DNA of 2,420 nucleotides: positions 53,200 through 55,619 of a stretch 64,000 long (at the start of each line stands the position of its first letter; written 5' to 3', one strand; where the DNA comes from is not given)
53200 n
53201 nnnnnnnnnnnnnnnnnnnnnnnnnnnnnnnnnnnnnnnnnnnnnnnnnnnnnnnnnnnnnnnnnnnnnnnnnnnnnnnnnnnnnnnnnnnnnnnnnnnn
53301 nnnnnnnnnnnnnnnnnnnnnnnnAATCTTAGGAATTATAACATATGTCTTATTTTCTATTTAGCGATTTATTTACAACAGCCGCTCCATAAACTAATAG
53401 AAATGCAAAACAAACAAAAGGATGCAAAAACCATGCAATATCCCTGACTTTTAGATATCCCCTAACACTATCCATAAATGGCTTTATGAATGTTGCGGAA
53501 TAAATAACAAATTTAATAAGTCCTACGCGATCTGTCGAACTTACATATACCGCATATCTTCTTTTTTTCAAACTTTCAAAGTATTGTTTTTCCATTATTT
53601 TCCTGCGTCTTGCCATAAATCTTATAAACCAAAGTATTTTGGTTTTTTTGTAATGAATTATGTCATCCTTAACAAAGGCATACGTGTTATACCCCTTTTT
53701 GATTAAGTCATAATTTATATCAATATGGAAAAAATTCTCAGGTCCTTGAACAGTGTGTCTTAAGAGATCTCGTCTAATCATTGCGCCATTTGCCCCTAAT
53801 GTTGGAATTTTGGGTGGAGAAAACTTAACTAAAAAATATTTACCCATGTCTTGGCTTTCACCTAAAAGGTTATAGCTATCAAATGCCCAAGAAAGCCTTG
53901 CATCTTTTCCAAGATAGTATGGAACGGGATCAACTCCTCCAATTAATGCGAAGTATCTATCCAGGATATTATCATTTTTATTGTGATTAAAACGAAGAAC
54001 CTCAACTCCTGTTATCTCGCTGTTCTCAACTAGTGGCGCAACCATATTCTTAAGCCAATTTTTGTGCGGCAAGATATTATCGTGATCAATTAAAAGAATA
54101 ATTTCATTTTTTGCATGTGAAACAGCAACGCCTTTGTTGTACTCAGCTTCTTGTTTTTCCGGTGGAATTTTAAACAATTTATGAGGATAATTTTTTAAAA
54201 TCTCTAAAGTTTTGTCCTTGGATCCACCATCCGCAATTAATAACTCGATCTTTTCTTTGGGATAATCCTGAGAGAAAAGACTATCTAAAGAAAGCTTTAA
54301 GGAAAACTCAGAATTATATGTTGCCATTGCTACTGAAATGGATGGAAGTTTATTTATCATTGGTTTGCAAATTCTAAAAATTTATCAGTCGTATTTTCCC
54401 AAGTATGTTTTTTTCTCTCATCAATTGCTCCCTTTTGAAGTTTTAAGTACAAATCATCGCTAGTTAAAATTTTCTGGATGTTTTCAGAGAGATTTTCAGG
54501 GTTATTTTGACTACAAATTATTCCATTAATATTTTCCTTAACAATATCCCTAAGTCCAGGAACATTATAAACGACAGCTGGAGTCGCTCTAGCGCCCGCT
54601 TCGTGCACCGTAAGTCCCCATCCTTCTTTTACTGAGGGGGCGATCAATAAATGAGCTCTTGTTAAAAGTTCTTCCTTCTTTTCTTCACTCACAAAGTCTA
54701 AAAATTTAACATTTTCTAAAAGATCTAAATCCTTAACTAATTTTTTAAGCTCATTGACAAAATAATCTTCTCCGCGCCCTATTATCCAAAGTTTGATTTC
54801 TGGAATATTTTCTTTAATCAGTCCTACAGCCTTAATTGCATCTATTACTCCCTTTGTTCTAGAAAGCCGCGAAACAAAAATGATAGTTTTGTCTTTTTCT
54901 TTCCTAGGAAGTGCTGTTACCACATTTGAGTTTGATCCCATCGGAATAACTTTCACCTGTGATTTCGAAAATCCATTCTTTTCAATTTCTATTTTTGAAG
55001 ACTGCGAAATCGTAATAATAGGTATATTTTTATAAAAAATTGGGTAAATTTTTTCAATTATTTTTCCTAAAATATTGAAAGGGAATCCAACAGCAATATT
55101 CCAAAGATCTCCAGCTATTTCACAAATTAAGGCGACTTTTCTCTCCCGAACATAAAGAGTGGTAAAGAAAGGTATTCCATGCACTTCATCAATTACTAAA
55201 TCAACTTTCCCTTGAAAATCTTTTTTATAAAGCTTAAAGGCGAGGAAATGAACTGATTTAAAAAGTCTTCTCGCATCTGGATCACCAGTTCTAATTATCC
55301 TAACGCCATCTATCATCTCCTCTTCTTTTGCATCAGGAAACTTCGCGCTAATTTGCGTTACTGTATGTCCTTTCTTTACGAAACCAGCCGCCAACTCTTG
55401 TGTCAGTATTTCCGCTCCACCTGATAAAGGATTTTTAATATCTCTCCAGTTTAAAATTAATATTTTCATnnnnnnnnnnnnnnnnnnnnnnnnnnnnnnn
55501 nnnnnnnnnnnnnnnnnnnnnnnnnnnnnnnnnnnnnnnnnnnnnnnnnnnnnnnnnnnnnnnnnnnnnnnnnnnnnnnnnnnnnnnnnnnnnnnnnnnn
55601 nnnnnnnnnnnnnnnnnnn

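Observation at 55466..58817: Three-gene extracytoplasmic glycosylation module: Wzx-type flippase, DPM-synthase-like GT2, PMT/ArnT-like GT-C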

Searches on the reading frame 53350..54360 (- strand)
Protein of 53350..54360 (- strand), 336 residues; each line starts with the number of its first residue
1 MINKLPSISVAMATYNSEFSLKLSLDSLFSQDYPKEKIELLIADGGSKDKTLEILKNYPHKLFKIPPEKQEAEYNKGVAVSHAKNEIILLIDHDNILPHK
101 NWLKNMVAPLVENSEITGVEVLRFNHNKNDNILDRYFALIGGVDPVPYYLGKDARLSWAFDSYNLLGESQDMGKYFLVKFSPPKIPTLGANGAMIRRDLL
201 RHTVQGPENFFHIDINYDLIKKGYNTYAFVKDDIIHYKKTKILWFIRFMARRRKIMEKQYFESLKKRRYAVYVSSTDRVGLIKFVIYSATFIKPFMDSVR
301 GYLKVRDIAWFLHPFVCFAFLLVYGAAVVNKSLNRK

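Call 3: search_protein_families(library=pfam, proteins=[window:53350-54360:-], max_evalue=0.01)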
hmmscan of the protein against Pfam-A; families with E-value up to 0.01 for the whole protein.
window:53350-54360:- (336 aa): 3 families
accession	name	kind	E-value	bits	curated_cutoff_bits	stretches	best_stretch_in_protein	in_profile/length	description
PF00535.33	Glycos_transf_2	-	3.1e-18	66.7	23.3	1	9-199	1-163/168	Glycosyl transferase family 2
PF13641.12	Glyco_tranf_2_3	-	3.8e-06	27.5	27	1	6-158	1-132/230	Glycosyltransferase like family 2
PF10111.15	Glyco_tranf_2_2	-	0.0014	18.6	27.3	1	33-99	25-96/276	Glycosyltransferase like family 2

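Call 4: search_protein_families(library=ncbifam, proteins=[window:53350-54360:-], max_evalue=0.01)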
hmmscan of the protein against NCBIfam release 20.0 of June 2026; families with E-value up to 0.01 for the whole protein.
window:53350-54360:- (336 aa): 16 families
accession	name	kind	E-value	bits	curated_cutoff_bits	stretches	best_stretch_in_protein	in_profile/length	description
NF038302.1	EPS_HpsE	equivalog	5.7e-12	45.2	300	1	8-108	3-109/307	hormogonium polysaccharide biosynthesis glycosyltransferase HpsE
TIGR03111.1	glyc2_xrt_Gpos1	hypoth_equivalog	2.2e-10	39.9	363.95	1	2-119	45-165/439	TIGR03111 family XrtG-associated glycosyltransferase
NF041875.1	EPS_EpsD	equivalog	2.6e-10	40.2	370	1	8-105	1-99/325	exopolysaccharide biosynthesis glycosyltransferase EpsD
TIGR03937.1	PgaC_IcaA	equivalog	1.5e-09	37.3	422.3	1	3-119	42-159/407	poly-beta-1,6-N-acetyl-D-glucosamine synthase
TIGR04283.1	glyco_like_mftF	equivalog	8.1e-09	35.4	182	1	8-127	1-114/221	TIGR04283 family arsenosugar biosynthesis glycosyltransferase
TIGR03965.1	mycofact_glyco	equivalog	3.5e-08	32.8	280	1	4-137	72-205/467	mycofactocin biosynthesis glycosyltransferase MftF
NF007482.0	PRK10073.1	equivalog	7.4e-08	31.8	423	1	1-85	1-78/334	glycosyltransferase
NF038299.1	EPS_HpsN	equivalog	1.4e-07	30.8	425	1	6-128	1-124/317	hormogonium polysaccharide biosynthesis glycosyltransferase HpsN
NF050050.1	ProtGlycPglI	equivalog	1.9e-07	30.7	500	1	6-99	2-98/306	GalNAc(5)-diNAcBac-PP-undecaprenol beta-1,3-glucosyltransferase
NF047683.1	TeichurnBiosyTuaG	equivalog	1.1e-06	28.5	400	1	1-96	1-98/252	teichuronic acid biosynthesis protein TuaG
NF053739.1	GlytfEpsEBac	equivalog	2.2e-06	26.9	450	1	6-61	1-54/265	glycosyltransferase EpsE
TIGR04195.1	S_glycosyl_SunS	equivalog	1.1e-05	24.4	350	1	5-100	56-147/421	SunS family peptide S-glycosyltransferase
NF008558.0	PRK11498.1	equivalog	0.00016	19.7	992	1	4-111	271-378/872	UDP-forming cellulose synthase catalytic subunit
NF010496.0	PRK13915.1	equivalog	0.0036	16.4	262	1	7-118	32-150/307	glucosyl-3-phosphoglycerate synthase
TIGR04242.1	nodulat_NodC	equivalog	0.005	15.9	550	1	3-119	45-164/395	chitooligosaccharide synthase NodC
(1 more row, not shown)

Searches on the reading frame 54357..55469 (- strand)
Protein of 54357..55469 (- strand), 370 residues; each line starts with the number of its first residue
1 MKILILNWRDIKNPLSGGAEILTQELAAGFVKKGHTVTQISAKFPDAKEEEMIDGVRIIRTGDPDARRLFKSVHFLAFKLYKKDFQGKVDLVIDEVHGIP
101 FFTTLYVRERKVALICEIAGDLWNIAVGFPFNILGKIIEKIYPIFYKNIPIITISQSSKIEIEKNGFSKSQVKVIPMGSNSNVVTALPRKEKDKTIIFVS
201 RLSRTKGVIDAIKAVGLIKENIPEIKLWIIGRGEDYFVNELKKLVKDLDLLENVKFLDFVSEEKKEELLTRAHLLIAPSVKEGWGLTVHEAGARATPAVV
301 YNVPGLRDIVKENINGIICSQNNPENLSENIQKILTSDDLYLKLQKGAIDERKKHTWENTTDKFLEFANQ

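Call 3: search_protein_families(library=pfam, proteins=[window:54357-55469:-], max_evalue=0.01)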
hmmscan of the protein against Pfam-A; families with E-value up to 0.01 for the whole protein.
window:54357-55469:- (370 aa): 5 families
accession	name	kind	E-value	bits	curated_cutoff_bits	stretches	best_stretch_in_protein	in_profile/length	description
PF00534.26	Glycos_transf_1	-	1.7e-40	138.8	26.4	1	187-348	9-169/172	Glycosyl transferases group 1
PF13692.12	Glyco_trans_1_4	-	1e-28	100.8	27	1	194-336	2-141/142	Glycosyl transferases group 1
PF20706.3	GT4-conflict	-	1.9e-15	57.2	26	1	170-315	172-325/385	Family 4 Glycosyltransferase in conflict systems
PF13439.12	Glyco_transf_4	-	1.9e-10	41.5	28.5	1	17-178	2-165/170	Glycosyltransferase Family 4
PF13579.12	Glyco_trans_4_4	-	0.0053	17.6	29.7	0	17-119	1-102/158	Glycosyl transferase 4-like domain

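Call 4: search_protein_families(library=ncbifam, proteins=[window:54357-55469:-], max_evalue=0.01)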
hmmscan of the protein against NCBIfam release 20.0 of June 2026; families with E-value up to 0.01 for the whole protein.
window:54357-55469:- (370 aa): 40 families (the best 25 are shown)
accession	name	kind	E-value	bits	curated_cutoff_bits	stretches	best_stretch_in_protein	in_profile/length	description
NF041010.1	glycosy_Agl16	equivalog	3.2e-27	95.3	575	1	135-367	120-347/352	glycosylation protein Agl16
NF041876.1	EPS_EpsE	equivalog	5.2e-27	95.1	400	1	152-348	168-372/389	exopolysaccharide biosynthesis GT4 family glycosyltransferase EpsE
NF047880.1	glyco_SdgA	exception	1.2e-26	93.4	800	1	146-364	269-483/488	serine-aspartate repeat adhesin O-glycosyltransferase SdgA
TIGR03999.1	thiol_BshA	equivalog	8.4e-22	77.6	273.7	1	182-364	188-366/375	N-acetyl-alpha-D-glucosaminyl L-malate synthase BshA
NF046085.1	XrtY_assoc_Gly1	equivalog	9.7e-20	70.8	400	1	149-348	162-360/387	XrtY-associated glycosyltransferase XYAG1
NF047881.1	glyco_SdgB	exception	2.6e-19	69.3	800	1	150-364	277-489/496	serine-aspartate repeat adhesin O-glycosyltransferase SdgB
TIGR03449.1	mycothiol_MshA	equivalog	2.7e-18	66.1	462.5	1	185-366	212-398/406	D-inositol-3-phosphate glycosyltransferase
NF038011.1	PelF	equivalog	1.5e-16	60.6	100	1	139-352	248-472/489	GT4 family glycosyltransferase PelF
TIGR02149.1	glgA_Coryne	subfamily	7.1e-16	58.3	302.4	1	157-366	168-385/391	glycogen synthase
NF007396.0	PRK09922.1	equivalog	1.9e-14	53.3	385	1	153-341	141-330/361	lipopolysaccharide 1,6-galactosyltransferase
TIGR04157.1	glyco_rSAM_CFB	subfamily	4.4e-14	52.3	400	1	157-343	192-372/406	TIGR04157 family glycosyltransferase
TIGR04047.1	MSMEG_0565_glyc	hypoth_equivalog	1e-13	51.2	259.85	1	193-367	193-370/373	MSMEG_0565 family glycosyltransferase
NF050056.1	ProtGlycPglH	equivalog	1.3e-13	50.8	600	1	172-369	159-351/354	GalNAc-alpha-(1->4)-GalNAc-alpha-(1->3)-diNAcBac-PP-undecaprenol alpha-1,4-N-acetyl-D-galactosaminyltransferase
TIGR03088.1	stp2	hypoth_equivalog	1.5e-13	50.6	409.05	1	158-342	160-343/374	TIGR03088 family PEP-CTERM/XrtA system glycosyltransferase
NF038295.1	EPS_HpsP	equivalog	2.2e-13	50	550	1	183-365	197-381/388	hormogonium polysaccharide biosynthesis glycosyltransferase HpsP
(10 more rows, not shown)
